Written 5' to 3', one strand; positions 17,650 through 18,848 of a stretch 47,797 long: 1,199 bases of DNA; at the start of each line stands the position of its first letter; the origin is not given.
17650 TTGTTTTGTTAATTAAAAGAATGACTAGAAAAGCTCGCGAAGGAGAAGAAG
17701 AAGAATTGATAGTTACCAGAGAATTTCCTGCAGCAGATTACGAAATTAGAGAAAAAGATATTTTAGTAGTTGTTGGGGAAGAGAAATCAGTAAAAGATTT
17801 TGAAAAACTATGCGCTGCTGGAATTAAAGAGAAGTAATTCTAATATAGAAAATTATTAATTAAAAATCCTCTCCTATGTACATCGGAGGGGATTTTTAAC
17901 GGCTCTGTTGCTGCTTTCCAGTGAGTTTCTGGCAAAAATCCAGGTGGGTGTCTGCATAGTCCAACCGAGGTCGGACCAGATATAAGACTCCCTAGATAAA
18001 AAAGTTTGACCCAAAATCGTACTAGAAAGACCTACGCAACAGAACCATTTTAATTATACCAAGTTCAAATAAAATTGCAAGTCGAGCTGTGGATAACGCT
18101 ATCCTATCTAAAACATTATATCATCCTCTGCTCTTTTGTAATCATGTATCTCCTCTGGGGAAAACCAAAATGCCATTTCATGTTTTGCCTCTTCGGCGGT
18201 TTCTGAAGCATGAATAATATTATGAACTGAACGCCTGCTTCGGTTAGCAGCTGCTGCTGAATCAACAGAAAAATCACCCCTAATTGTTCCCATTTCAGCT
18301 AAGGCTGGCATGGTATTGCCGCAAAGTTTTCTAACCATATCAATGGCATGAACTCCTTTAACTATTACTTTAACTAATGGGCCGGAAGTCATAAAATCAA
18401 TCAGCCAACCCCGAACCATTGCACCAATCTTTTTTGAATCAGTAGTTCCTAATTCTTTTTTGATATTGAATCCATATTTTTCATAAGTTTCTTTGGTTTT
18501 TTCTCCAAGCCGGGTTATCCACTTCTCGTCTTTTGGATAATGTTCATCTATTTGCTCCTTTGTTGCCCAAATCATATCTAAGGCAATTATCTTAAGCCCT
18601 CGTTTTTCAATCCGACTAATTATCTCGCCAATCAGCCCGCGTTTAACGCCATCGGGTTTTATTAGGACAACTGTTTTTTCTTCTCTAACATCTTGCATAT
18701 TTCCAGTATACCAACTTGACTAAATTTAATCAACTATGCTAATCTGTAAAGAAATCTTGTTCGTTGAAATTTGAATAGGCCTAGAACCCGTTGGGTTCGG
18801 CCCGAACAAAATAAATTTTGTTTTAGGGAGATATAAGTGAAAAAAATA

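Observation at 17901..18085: Promoter- and terminator-defined 146-nt rod-shaped sRNA of unknown class downstream of ndk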

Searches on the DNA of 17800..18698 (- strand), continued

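Call 22: search_with_rna_model(model_id=R1, sources=[window, L001, L002, L003, L005, L006, L007, L008, L009, L010, L011, L012, L013, L014, L015, L016, L017, L018, L019, L020, L021, L022, L023, L024, L025, L026, L027, L028, L029, L030, L031, L032, L033, L034, L035, L036, L037, L038, L039, L040, L041, L042, L043, L044, L045, L046, L047, L048, L049, L050, L051, L052, L053, L054, L055, L056, L057, L058, L059, L060, L061, L062, L063, L064, L065, L066, L067, L068, L069, L070, L071, L072, L073, L074, L075, L076, L077, L078, L079, L080], max_evalue=0.0001, make_alignment=true)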
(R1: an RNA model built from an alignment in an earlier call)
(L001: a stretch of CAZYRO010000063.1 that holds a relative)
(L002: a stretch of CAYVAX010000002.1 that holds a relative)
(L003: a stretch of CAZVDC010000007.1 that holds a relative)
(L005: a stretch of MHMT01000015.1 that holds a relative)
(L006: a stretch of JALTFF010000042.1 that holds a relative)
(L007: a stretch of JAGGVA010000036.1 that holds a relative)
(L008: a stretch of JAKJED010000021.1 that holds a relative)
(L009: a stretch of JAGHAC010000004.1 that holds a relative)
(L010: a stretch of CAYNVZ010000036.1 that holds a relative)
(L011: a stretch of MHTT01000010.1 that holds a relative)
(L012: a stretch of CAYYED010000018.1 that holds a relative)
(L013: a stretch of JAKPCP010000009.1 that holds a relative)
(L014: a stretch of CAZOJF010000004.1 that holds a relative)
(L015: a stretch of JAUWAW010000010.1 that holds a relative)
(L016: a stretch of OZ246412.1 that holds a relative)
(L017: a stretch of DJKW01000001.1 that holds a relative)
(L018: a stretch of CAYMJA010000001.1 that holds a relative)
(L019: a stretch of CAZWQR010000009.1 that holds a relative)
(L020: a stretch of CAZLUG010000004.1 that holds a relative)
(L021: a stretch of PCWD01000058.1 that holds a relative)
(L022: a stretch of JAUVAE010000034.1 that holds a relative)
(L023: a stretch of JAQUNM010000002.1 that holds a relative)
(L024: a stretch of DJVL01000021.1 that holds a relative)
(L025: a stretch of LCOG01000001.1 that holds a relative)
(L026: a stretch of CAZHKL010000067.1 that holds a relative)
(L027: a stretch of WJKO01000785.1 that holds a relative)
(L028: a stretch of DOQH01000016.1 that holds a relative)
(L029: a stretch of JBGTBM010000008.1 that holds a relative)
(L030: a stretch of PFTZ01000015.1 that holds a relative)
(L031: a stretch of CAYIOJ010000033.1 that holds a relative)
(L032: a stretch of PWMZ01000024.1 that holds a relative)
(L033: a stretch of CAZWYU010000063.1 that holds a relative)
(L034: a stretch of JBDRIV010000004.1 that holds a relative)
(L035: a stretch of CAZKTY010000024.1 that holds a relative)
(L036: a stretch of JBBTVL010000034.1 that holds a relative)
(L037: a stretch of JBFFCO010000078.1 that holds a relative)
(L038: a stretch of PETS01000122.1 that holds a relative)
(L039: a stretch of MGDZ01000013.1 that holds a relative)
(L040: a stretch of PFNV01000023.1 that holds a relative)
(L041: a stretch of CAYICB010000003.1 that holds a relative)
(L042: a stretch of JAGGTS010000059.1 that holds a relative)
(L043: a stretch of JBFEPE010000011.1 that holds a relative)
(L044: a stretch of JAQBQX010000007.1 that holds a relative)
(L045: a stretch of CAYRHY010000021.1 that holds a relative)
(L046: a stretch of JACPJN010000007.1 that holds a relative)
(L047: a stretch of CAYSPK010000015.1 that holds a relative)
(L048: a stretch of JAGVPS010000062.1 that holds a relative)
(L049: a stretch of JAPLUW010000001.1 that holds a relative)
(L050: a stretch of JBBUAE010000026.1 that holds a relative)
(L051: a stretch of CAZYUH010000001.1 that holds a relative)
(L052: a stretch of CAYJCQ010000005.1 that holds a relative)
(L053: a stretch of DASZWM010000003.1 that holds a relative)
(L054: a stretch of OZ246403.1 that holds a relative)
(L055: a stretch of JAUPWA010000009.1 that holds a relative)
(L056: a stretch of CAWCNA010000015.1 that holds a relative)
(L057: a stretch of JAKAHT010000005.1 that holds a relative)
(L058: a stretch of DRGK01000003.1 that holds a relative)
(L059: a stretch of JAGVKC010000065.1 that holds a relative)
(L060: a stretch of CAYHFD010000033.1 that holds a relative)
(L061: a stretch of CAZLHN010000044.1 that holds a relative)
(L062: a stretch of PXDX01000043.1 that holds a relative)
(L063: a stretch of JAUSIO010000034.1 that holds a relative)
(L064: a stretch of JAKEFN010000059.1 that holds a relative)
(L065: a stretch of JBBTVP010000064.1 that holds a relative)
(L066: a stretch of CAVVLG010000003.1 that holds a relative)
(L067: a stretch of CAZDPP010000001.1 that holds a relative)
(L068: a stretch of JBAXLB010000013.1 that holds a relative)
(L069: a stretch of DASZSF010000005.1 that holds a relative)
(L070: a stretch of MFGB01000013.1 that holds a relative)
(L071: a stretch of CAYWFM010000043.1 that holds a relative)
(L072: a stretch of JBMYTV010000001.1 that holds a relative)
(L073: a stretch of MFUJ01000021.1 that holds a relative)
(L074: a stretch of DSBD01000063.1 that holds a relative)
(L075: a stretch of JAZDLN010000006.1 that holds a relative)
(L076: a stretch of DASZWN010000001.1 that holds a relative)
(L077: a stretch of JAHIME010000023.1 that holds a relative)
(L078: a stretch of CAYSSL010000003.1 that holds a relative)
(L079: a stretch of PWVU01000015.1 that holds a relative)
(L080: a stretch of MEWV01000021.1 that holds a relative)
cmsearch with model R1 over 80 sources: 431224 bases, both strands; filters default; matches with E-value up to 0.0001: 33.
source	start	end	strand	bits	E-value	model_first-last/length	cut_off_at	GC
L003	3767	3913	+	149.7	1.4e-32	1-144/144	no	0.5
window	17901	18046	-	147.1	5.7e-32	1-144/144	no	0.47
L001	3032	3175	+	146.2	9.1e-32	1-144/144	no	0.36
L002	3821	3963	+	142.5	7.2e-31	1-144/144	no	0.42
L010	3121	3262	+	96.3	6.9e-20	1-144/144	no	0.44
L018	3132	3268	+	85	3.4e-17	1-144/144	no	0.41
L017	3119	3255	+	83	1e-16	1-144/144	no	0.44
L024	3121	3253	+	81.9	1.9e-16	1-144/144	no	0.5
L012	3367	3505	+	81.1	2.9e-16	1-144/144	no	0.5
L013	3123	3265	+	80.3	4.5e-16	1-144/144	no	0.41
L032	2066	2190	+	76.4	3.8e-15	1-144/144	no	0.35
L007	3142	3277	+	74.9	8.8e-15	1-144/144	no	0.54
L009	3144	3278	+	74.9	8.8e-15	1-144/144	no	0.53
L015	3356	3483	+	70.5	9.6e-14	1-144/144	no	0.43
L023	2613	2736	+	67.5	5.1e-13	1-144/144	no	0.28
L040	3214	3337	+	58.1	8.8e-11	1-144/144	no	0.48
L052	3206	3331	+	52.2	2.3e-09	1-144/144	no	0.55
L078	3469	3595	+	45.2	1e-07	1-144/144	no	0.47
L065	3472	3594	+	43.5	2.6e-07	1-144/144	no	0.49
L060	3546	3670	+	42.5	4.5e-07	1-144/144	no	0.38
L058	3102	3237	+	41.5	7.7e-07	1-144/144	no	0.46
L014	3132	3263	+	40.9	1.1e-06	1-144/144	no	0.29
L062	1427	1576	+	39.8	2e-06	1-144/144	no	0.47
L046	4267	4459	+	38.2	4.7e-06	1-144/144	no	0.54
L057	3108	3257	+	37.3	8e-06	1-144/144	no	0.4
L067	3114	3228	+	36.5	1.2e-05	1-144/144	no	0.44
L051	3134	3262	+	36.3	1.3e-05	1-144/144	no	0.53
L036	3171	3304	+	35.8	1.8e-05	1-144/144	no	0.43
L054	3119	3252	+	35.1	2.6e-05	1-144/144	no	0.38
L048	3196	3341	+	34.3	4.2e-05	1-144/144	no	0.49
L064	2223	2284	+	34.2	4.2e-05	53-113/144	no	0.47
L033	3249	3379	+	33.3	6.9e-05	1-144/144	no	0.47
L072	5336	5494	+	33.1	7.8e-05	1-144/144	no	0.38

Alignment A4: 33 matches aligned to the model, 255 columns, each read 5' to 3' on its own strand. Consensus structure (alignment columns), stored with it:
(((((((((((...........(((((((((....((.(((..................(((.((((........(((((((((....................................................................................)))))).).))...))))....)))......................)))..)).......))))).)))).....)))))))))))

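Call 24: search_rna_families(sources=[L001, L002, L003, L009, L010, L012, L013, L017, L018, L024, L032, L040, L052, L023], threshold=evalue, max_evalue=0.1)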
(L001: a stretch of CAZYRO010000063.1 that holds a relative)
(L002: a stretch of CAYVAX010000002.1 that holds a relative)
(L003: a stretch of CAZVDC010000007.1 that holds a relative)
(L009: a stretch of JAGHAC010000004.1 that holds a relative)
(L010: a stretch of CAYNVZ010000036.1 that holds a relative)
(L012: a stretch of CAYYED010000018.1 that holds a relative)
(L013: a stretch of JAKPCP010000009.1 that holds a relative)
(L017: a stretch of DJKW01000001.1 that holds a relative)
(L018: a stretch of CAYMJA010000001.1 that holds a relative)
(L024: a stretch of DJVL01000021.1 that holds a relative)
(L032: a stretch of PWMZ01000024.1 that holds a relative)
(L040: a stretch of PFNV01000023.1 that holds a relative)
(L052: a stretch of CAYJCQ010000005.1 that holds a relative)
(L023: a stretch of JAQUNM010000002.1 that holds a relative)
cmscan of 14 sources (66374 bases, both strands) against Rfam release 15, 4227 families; matches with E-value up to 0.1: 9.
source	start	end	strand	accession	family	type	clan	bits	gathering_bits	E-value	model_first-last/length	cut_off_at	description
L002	5387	5460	-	RF00005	tRNA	Gene; tRNA;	CL00001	57.9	29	7.1e-10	1-71/71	no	tRNA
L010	4593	4666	-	RF00005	tRNA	Gene; tRNA;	CL00001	57.5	29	8.9e-10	1-71/71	no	tRNA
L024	1462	1536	+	RF00005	tRNA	Gene; tRNA;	CL00001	56.7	29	1.4e-09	1-71/71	no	tRNA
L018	3330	3402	-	RF00005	tRNA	Gene; tRNA;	CL00001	56.4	29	1.7e-09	1-71/71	no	tRNA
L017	4517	4589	-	RF00005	tRNA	Gene; tRNA;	CL00001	53.4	29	1.2e-08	1-71/71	no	tRNA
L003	3765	3916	+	RF00013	6S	Gene;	-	42.4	46.4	3.6e-05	1-187/187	no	6S / SsrS RNA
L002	3819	3966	+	RF00013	6S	Gene;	-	37.4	46.4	0.00054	1-187/187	no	6S / SsrS RNA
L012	3365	3508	+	RF00013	6S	Gene;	-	32.1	46.4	0.0099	1-187/187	no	6S / SsrS RNA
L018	3130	3271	+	RF00013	6S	Gene;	-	32.1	46.4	0.0098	1-187/187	no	6S / SsrS RNA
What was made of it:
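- The same model, and no other non-tRNA family at E <= 0.1, hits the homologues at the same place: L003 42.4 bits, L002 37.4, L012 32.1, L018 32.1 (call 24).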

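Call 36: build_rna_model(alignment_id=A4)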
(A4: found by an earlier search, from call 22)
Model R2 built from alignment A4 (33 sequences, 255 columns); structure: stored with the alignment.
model positions 144; base pairs 41; branch points 0; effective number of sequences 7.38; information 0.59 bits per position. Calibrated on 0.2 Mb of random sequence (short: E-values are rough).
structure used (alignment columns):
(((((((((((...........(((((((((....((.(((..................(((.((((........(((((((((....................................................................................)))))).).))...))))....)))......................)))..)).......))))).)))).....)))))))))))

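Call 38: search_with_rna_model(model_id=R2, sources=[window, L001, L002, L003, L005, L006, L007, L008, L009, L010, L011, L012, L013, L014, L015, L016, L017, L018, L019, L020, L021, L022, L023, L024, L025, L026, L027, L028, L029, L030, L031, L032, L033, L034, L035, L036, L037, L038, L039, L040, L041, L042, L043, L044, L045, L046, L047, L048, L049, L050, L051, L052, L053, L054, L055, L056, L057, L058, L059, L060, L061, L062, L063, L064, L065, L066, L067, L068, L069, L070, L071, L072, L073, L074, L075, L076, L077, L078, L079, L080, L081], max_evalue=0.01, make_alignment=true)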
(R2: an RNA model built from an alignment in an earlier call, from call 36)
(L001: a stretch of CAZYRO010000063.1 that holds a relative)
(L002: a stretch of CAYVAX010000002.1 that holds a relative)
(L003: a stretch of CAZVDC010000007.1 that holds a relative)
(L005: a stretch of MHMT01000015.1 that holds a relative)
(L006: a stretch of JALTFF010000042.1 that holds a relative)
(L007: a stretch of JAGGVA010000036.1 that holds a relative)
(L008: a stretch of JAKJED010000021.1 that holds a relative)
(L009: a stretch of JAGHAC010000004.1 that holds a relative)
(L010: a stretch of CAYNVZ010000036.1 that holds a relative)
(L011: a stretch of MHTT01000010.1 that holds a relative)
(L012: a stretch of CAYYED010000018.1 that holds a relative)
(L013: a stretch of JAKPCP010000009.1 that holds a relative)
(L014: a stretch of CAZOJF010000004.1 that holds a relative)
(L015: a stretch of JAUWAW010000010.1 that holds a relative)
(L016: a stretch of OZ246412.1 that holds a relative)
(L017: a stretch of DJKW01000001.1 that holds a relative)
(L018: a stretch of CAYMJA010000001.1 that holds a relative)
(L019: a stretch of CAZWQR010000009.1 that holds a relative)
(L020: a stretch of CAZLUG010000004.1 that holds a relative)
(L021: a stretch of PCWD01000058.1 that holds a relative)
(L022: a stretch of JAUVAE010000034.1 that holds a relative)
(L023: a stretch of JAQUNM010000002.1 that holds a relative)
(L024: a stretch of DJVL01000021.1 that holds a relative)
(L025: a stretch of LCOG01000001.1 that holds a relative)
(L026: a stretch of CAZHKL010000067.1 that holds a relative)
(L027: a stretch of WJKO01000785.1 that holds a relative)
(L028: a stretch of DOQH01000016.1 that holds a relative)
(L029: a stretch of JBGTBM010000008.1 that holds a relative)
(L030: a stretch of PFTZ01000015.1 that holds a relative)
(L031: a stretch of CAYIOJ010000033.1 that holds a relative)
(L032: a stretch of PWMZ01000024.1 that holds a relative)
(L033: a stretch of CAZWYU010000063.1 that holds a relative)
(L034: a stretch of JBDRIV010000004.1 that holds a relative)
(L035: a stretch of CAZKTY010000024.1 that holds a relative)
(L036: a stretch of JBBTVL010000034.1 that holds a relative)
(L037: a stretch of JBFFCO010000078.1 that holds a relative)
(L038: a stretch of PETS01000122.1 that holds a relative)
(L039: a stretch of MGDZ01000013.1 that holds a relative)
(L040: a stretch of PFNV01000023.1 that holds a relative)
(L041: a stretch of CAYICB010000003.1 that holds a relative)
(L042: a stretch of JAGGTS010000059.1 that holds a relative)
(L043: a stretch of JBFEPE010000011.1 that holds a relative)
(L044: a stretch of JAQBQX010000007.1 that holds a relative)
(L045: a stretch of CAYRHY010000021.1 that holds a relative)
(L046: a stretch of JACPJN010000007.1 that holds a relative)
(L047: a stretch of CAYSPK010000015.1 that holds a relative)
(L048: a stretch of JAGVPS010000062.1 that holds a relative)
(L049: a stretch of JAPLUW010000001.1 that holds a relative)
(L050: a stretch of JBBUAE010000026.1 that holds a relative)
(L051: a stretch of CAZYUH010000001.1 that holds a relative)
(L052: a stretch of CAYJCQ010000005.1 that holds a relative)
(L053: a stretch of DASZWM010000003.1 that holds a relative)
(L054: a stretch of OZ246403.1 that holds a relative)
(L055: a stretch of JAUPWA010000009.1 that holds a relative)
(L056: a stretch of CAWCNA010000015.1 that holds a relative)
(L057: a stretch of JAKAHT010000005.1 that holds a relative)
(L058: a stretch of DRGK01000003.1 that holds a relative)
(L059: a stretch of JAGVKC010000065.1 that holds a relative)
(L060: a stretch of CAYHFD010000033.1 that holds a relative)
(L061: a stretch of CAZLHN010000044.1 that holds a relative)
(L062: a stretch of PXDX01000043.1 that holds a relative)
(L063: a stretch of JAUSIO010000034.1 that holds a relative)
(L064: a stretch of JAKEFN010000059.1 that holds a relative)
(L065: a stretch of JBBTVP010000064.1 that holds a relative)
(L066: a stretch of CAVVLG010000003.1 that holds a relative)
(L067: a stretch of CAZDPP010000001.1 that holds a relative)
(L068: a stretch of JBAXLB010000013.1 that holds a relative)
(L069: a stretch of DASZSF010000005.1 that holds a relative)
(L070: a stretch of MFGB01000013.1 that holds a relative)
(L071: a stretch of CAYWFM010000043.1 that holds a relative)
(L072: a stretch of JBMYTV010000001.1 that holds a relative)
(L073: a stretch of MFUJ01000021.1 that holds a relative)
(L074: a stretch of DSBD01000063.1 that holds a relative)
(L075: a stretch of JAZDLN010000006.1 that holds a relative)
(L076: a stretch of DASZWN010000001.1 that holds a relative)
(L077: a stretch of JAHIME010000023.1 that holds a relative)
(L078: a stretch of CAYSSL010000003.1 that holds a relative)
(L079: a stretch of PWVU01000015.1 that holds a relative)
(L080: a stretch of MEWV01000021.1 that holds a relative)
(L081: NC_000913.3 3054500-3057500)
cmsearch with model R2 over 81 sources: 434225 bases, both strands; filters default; matches with E-value up to 0.01: 51.
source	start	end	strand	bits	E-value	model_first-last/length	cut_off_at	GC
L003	3767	3913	+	132.5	2.4e-26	1-144/144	no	0.5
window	17901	18046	-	124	2e-24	1-144/144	no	0.47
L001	3032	3175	+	123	3.3e-24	1-144/144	no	0.36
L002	3821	3963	+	122.4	4.6e-24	1-144/144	no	0.42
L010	3121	3262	+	112.2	9.2e-22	1-144/144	no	0.44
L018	3132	3268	+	101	3.2e-19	1-144/144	no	0.41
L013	3123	3265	+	100.9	3.3e-19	1-144/144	no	0.41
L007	3142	3277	+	98.5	1.1e-18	1-144/144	no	0.54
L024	3121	3253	+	97.9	1.6e-18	1-144/144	no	0.5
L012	3367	3505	+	96.7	2.8e-18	1-144/144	no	0.5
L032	2066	2190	+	95.2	6.5e-18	1-144/144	no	0.35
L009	3143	3279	+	93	2e-17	1-144/144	no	0.52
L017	3119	3255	+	89.3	1.3e-16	1-144/144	no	0.44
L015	3356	3483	+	87.2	4.1e-16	1-144/144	no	0.43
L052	3206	3331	+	82.6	4.4e-15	1-144/144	no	0.55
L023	2613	2736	+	81.7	7.1e-15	1-144/144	no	0.28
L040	3214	3337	+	81.4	8.3e-15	1-144/144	no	0.48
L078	3469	3595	+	76.6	1e-13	1-144/144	no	0.47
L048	3196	3341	+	75.2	2e-13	1-144/144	no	0.49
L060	3546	3670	+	73.2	5.8e-13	1-144/144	no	0.38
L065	3472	3594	+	73.1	6.3e-13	1-144/144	no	0.49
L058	3102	3237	+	71.2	1.6e-12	1-144/144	no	0.46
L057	3108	3257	+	68.7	6.1e-12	1-144/144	no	0.4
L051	3134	3262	+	67.7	1e-11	1-144/144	no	0.53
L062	1427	1576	+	67.1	1.4e-11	1-144/144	no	0.47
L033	3248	3380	+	65.2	3.8e-11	1-144/144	no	0.48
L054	3119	3252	+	63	1.2e-10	1-144/144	no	0.38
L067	3114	3228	+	61.8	2.2e-10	1-144/144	no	0.44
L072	5336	5494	+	61.1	3.2e-10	1-144/144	no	0.38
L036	3171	3304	+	58.1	1.5e-09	1-144/144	no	0.43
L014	3132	3263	+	54.3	1.1e-08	1-144/144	no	0.29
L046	4267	4459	+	53.6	1.6e-08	1-144/144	no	0.54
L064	2188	2313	+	51.2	5.6e-08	1-144/144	no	0.44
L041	4550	4657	+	50.8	6.7e-08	1-144/144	no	0.41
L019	3319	3451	+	46.2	7.4e-07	1-144/144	no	0.44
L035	3178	3296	+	39.4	2.6e-05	1-144/144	no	0.45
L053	3147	3260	+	36.8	0.0001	1-144/144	no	0.54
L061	3138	3255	+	36.4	0.00012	1-144/144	no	0.53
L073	4600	4723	+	35.3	0.00022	1-144/144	no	0.44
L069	3098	3220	+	33.8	0.00048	1-144/144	no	0.57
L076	3138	3255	+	32.8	0.00081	1-144/144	no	0.55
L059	3497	3611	+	32.1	0.0011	1-144/144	no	0.56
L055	3105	3220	+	32.1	0.0012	1-144/144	no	0.59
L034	3885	4034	+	32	0.0012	1-144/144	no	0.37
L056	3212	3330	+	31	0.0021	1-144/144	no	0.52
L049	3195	3312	+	30.7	0.0024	1-144/144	no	0.54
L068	1549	1666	+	30.7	0.0024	1-144/144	no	0.54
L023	2613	2736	-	30.1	0.0033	1-144/144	no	0.28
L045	3101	3222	+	30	0.0034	1-144/144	no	0.59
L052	3480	3605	+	29.8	0.0037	1-144/144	no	0.49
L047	2857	2972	+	29.8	0.0038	1-144/144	no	0.59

Alignment A5: 51 matches aligned to the model, 289 columns, each read 5' to 3' on its own strand. Consensus structure (alignment columns), stored with it:
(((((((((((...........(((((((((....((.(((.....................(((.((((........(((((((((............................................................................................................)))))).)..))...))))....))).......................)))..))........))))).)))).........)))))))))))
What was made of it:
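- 18108..18698 (-): ndk (nucleoside diphosphate kinase), the conserved upstream neighbour on the same strand. The RNA lies downstream of ndk in 48 of the 79 ndk loci searched (call 38).
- It sits on the same strand downstream of ndk in 48 of 79 loci (call 38). In four loci the RNA lies about 1.2-2.3 kb from ndk (call 38).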

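Call 39: search_with_rna_model(model_id=R2, source=L081, filters=off, max_evalue=10, show_alignments=2)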
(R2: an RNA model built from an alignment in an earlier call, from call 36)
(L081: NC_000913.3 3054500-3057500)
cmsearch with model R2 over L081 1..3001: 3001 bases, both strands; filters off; matches with E-value up to 10: 4.
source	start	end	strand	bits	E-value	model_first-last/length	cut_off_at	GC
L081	2466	2488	+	8.1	2.1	67-89/144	no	0.65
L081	2466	2487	-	6.6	4.5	1-144/144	no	0.68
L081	1612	1639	-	6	6.3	63-91/144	no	0.46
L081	228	272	+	5.6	7.9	1-144/144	no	0.58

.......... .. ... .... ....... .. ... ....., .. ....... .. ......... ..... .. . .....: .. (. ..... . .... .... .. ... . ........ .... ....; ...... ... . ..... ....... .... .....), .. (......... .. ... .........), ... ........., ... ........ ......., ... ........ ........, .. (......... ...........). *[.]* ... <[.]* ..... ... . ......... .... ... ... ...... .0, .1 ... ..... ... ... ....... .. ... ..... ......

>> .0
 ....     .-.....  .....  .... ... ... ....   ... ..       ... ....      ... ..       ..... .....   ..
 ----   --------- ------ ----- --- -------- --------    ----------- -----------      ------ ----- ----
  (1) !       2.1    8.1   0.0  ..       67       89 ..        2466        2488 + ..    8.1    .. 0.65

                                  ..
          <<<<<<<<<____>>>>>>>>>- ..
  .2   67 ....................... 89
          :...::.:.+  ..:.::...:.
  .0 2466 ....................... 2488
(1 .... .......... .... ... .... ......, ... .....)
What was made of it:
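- The reciprocal test failed: model R2 does not find E. coli ssrS even with filters off (call 39). The family model does not recover E. coli ssrS (call 39).
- Tried and rejected: Reciprocal search of E. coli ssrS with the family model: negative (call 39).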

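Call 41: search_rna_families(sources=[L048, L057, L051, L062, L033, L054, L067, L072, L036, L014, L046, L064, L041, L019, L035, L053, L061, L073, L069, L076], threshold=gathering)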
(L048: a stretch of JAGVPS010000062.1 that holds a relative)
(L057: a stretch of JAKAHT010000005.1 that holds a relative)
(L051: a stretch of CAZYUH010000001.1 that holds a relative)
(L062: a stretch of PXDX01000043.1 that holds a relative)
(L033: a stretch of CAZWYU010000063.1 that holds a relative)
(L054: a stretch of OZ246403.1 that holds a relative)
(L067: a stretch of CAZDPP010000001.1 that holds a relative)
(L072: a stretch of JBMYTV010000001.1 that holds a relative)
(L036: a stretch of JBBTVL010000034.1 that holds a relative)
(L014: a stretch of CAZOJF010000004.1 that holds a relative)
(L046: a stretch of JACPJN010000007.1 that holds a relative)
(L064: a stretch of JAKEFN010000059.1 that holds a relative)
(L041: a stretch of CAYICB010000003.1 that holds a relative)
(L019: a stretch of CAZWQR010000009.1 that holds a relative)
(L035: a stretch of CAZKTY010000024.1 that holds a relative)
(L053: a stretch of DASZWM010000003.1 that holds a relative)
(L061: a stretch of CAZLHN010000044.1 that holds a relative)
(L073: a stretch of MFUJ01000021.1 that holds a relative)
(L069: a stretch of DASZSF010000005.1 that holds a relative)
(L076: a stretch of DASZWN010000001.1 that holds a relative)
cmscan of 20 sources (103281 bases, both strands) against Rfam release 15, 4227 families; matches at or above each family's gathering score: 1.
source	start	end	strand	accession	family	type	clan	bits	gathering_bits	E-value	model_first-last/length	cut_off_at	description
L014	5155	5228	+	RF00005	tRNA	Gene; tRNA;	CL00001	56.5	29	2.7e-09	1-71/71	no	tRNA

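Call 51: search_with_rna_model(model_id=R2, sources=[L005, L006, L008, L011, L016, L020, L021, L022, L025, L026, L027, L028, L029, L030, L031, L037, L038, L039], filters=off, max_evalue=1)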
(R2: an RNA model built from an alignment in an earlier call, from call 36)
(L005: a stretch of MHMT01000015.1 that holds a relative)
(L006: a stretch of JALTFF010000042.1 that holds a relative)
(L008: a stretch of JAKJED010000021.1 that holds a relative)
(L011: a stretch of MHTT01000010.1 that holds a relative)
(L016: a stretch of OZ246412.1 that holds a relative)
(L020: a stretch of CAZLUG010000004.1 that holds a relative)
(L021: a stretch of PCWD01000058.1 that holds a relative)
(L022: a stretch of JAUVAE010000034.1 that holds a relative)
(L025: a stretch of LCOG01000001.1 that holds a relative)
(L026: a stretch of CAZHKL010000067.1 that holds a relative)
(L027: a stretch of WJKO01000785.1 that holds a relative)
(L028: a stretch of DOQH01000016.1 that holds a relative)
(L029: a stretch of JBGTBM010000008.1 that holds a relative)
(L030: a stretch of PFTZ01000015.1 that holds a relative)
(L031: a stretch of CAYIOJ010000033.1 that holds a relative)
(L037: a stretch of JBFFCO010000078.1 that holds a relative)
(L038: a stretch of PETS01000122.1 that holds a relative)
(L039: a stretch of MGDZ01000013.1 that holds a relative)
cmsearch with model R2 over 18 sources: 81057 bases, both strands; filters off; matches with E-value up to 1: 2.
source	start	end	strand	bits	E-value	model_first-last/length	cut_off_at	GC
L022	1115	1246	+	16.8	0.6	1-144/144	no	0.38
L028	71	213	+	16.3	0.81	1-144/144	no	0.4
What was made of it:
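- In 18 further ndk loci nothing is found even with filters off (call 51).
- Tried and rejected: Filters-off search of 18 ndk loci that had no hit: nothing (call 51).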
